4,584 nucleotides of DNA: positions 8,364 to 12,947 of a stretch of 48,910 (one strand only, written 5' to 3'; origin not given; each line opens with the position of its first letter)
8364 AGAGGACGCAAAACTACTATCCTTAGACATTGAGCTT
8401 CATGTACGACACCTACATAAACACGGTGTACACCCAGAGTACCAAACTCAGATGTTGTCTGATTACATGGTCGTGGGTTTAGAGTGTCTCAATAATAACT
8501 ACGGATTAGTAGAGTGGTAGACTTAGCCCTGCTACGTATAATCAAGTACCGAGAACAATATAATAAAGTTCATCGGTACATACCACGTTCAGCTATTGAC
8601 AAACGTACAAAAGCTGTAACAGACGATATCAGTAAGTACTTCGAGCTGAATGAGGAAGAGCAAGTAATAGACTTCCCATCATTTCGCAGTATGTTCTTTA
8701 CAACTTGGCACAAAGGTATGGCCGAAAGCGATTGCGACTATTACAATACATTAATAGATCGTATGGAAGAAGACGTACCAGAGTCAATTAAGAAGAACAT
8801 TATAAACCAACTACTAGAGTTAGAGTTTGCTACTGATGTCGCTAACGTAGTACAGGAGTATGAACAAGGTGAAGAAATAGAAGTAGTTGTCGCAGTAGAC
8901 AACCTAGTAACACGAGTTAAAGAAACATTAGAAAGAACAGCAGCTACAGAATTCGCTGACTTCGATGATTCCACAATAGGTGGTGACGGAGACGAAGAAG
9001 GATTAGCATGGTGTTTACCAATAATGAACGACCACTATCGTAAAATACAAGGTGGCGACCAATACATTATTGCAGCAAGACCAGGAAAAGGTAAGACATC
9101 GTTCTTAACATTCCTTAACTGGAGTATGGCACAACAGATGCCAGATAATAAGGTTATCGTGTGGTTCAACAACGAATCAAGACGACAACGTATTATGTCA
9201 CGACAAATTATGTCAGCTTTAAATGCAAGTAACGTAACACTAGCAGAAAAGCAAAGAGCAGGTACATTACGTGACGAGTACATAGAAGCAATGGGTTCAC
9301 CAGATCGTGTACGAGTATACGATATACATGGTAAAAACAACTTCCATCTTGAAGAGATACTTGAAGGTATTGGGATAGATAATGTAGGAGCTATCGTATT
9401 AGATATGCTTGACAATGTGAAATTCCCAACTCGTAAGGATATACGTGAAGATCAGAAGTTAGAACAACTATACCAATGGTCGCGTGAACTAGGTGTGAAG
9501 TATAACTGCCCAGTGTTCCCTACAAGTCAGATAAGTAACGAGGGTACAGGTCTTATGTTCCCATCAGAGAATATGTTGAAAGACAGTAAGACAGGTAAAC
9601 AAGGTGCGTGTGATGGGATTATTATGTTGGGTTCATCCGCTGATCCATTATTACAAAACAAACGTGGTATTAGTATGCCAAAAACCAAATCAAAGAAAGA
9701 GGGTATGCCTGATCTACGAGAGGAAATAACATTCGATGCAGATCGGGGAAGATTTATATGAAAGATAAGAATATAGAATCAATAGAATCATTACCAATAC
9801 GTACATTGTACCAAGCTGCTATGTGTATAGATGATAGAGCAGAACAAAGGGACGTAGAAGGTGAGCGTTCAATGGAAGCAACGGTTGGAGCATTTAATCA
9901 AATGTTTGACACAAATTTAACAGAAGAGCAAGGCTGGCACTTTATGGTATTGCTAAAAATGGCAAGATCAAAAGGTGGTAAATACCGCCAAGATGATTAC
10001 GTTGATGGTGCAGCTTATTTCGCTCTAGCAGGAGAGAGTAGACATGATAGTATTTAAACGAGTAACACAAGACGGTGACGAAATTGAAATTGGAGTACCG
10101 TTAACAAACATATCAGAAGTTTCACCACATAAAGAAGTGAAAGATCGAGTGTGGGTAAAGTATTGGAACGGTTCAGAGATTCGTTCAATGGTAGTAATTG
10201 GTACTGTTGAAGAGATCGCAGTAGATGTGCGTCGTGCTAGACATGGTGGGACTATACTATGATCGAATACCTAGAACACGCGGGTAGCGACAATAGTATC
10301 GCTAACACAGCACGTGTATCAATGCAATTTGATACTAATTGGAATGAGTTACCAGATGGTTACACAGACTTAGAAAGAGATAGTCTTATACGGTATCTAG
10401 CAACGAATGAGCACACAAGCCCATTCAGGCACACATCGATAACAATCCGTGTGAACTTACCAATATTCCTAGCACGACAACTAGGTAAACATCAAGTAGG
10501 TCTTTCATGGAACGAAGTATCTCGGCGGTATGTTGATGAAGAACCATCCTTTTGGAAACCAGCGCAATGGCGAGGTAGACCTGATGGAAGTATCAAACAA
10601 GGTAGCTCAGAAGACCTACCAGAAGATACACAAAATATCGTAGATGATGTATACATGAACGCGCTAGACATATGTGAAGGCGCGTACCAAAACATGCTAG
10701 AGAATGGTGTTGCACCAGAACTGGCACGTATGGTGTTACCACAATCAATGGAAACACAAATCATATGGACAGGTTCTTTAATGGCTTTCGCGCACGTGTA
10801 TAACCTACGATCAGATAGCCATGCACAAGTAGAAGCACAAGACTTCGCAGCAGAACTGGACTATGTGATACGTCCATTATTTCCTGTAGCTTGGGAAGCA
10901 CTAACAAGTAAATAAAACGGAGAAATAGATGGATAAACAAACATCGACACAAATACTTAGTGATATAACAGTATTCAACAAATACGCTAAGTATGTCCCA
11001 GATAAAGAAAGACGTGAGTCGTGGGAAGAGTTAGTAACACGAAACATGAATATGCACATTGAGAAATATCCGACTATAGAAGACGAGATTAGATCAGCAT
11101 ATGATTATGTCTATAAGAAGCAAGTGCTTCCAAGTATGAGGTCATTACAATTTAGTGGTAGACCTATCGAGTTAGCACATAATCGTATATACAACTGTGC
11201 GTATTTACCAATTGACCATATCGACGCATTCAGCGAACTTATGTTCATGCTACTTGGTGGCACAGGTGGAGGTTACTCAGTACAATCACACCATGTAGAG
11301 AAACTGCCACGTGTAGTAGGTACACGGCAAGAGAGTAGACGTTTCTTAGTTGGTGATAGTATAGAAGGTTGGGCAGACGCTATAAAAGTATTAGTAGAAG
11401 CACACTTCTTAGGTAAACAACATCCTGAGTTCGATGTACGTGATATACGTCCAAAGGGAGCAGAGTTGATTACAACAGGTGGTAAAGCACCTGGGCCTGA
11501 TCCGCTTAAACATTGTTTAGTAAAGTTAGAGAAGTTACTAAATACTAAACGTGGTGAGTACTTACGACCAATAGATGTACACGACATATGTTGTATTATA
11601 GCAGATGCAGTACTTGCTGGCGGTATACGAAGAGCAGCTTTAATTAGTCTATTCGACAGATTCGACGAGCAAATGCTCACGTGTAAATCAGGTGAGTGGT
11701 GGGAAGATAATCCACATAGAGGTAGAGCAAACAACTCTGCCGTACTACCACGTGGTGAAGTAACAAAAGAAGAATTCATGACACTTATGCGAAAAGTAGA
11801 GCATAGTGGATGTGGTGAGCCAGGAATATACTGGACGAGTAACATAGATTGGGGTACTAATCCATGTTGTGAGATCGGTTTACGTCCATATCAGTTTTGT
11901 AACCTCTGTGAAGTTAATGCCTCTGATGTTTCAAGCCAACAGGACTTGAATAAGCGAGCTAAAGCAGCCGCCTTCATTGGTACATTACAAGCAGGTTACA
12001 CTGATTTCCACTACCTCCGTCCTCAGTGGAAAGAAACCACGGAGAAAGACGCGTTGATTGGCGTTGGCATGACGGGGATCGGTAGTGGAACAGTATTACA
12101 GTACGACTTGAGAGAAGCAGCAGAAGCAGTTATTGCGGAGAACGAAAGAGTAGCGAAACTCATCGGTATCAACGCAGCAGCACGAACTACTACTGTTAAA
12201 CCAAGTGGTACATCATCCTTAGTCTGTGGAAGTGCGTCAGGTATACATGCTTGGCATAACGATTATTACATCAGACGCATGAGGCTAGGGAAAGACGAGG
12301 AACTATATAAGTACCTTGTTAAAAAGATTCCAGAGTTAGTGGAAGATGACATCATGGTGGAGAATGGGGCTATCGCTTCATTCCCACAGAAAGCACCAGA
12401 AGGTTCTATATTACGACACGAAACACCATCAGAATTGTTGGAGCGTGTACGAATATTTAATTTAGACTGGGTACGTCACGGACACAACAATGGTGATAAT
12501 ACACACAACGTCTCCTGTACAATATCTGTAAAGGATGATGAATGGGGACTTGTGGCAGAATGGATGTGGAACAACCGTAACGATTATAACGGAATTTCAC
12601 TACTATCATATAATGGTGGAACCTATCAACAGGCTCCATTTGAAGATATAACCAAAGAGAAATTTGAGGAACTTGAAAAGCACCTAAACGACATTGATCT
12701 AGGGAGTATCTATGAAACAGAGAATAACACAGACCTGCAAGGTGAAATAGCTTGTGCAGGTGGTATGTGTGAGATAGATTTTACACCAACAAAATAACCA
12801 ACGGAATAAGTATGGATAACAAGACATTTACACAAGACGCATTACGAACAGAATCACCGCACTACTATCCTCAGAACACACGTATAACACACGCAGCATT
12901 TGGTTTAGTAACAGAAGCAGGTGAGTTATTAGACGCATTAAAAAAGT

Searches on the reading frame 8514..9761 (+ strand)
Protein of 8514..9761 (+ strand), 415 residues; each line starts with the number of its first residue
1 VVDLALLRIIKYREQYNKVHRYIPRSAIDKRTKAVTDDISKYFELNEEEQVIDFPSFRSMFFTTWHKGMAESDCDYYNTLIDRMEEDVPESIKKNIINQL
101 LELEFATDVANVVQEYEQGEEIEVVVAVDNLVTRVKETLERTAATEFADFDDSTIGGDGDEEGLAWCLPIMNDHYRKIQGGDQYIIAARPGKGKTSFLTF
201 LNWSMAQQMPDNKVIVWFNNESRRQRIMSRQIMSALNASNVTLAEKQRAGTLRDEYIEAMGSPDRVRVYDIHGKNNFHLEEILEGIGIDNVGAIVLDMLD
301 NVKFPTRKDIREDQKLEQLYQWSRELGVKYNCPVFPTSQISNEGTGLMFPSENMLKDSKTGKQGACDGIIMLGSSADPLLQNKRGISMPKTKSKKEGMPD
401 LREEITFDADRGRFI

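Call 8: search_protein_families(library=phrogs, proteins=[window:8514-9761:+])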
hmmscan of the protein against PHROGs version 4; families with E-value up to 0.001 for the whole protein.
window:8514-9761:+ (415 aa): 3 families
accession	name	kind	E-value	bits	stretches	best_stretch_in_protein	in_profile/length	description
phrog_19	-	DNA, RNA and nucleotide metabolism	5.1e-53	181.9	1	8-414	170-578/621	DnaB-like replicative helicase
phrog_243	-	DNA, RNA and nucleotide metabolism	1.3e-12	48.2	1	158-343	14-194/273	DnaB-like replicative helicase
phrog_239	-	DNA, RNA and nucleotide metabolism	0.00051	20.1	1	146-346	335-523/801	DNA primase/helicase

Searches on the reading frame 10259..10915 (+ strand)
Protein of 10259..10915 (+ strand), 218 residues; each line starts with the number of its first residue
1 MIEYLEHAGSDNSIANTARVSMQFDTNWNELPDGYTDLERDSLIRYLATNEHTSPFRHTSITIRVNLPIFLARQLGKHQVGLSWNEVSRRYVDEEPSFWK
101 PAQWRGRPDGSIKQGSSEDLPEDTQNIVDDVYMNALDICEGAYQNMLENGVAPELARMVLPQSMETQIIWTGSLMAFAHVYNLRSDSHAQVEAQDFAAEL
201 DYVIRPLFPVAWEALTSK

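Call 48: search_protein_families(library=pfam, proteins=[window:10259-10915:+], max_evalue=0.01)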
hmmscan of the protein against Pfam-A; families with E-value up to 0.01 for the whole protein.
window:10259-10915:+ (218 aa): 1 family
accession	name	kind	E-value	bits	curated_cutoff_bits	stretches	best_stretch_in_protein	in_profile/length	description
PF02511.20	Thy1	-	8.3e-43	146.8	24.8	1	6-210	4-191/191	Thymidylate synthase complementing protein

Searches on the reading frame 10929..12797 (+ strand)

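Call 8: search_protein_families(library=phrogs, proteins=[window:10929-12797:+])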
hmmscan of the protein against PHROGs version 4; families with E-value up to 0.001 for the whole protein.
window:10929-12797:+ (622 aa): 2 families
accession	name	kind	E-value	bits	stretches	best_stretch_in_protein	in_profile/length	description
phrog_367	-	DNA, RNA and nucleotide metabolism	7e-123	412.2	1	1-617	25-697/701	ribonucleotide reductase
phrog_84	-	DNA, RNA and nucleotide metabolism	0.00012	21.3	0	309-384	484-568/975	ribonucleoside-diphosphate reductase large subunit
